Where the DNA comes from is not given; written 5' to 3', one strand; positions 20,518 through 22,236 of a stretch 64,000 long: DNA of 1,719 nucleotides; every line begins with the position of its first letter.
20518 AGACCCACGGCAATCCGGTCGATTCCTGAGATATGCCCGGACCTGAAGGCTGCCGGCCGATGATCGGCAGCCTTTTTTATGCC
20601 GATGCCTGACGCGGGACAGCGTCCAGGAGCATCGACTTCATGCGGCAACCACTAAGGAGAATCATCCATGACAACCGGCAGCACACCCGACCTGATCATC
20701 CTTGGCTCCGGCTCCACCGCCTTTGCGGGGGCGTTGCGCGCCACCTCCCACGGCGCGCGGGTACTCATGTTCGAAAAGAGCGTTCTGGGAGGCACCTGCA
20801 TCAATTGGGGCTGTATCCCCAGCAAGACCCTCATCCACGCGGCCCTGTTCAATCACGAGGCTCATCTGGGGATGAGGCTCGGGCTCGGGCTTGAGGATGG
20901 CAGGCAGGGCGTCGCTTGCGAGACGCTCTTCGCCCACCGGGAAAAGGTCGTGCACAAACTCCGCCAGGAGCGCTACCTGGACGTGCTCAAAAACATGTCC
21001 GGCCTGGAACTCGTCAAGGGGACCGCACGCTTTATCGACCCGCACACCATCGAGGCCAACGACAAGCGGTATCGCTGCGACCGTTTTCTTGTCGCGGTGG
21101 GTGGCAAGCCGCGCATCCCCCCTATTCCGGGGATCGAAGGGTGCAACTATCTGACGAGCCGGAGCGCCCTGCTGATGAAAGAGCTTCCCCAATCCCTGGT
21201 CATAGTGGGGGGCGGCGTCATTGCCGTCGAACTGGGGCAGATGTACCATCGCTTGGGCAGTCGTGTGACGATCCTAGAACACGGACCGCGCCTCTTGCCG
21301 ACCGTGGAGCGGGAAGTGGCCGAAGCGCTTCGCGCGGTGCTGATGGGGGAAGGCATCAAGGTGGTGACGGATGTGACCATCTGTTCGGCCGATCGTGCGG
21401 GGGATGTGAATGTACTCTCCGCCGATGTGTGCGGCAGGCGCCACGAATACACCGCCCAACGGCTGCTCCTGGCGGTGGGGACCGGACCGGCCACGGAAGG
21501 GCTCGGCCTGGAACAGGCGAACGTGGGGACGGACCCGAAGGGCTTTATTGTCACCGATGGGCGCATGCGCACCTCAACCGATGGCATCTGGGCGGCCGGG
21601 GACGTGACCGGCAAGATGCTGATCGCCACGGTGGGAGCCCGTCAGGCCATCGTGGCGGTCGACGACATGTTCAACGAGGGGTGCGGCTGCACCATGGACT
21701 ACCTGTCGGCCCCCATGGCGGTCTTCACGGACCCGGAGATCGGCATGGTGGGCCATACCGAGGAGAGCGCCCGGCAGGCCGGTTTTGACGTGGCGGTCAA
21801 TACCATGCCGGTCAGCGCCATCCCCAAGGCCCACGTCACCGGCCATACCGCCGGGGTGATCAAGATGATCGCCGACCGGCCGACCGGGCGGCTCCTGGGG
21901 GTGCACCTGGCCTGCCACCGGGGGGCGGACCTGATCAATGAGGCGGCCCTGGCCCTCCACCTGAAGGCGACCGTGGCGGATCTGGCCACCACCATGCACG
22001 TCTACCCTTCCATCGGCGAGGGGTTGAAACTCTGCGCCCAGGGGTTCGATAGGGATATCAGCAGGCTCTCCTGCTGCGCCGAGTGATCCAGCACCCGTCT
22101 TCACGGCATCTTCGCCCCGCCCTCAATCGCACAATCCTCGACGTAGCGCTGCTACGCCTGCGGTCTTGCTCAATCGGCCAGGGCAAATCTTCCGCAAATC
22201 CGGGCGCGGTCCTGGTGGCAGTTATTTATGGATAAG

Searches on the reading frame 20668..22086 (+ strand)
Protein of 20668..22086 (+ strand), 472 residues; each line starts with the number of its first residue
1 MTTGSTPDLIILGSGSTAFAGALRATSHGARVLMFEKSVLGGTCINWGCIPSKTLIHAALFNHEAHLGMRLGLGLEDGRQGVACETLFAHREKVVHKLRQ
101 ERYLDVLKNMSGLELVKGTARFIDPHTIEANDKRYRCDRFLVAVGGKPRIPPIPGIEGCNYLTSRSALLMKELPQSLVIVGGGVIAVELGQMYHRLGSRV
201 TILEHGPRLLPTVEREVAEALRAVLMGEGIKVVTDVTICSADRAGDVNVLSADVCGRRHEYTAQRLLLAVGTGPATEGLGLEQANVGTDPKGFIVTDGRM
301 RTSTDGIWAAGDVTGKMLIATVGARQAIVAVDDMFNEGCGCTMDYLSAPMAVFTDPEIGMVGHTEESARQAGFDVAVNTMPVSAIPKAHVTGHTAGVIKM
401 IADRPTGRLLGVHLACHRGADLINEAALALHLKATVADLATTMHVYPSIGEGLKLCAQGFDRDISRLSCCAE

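Call 63: search_protein_families(library=pfam, proteins=[window:20668-22086:+], max_evalue=0.00001)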
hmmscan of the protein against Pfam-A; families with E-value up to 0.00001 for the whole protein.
window:20668-22086:+ (472 aa): 4 families
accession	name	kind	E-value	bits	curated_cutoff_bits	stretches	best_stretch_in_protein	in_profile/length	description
PF07992.20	Pyr_redox_2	-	2.7e-64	217.9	26.1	1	8-327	2-291/291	Pyridine nucleotide-disulphide oxidoreductase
PF02852.28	Pyr_redox_dim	-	1.6e-31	109.2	25.3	1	349-454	2-107/110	Pyridine nucleotide-disulphide oxidoreductase, dimerisation domain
PF00070.33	Pyr_redox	-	7.8e-15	55.6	22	1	177-246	2-71/82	Pyridine nucleotide-disulphide oxidoreductase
PF13738.12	Pyr_redox_3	-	1.9e-07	31.1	30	1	114-311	102-305/305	Pyridine nucleotide-disulphide oxidoreductase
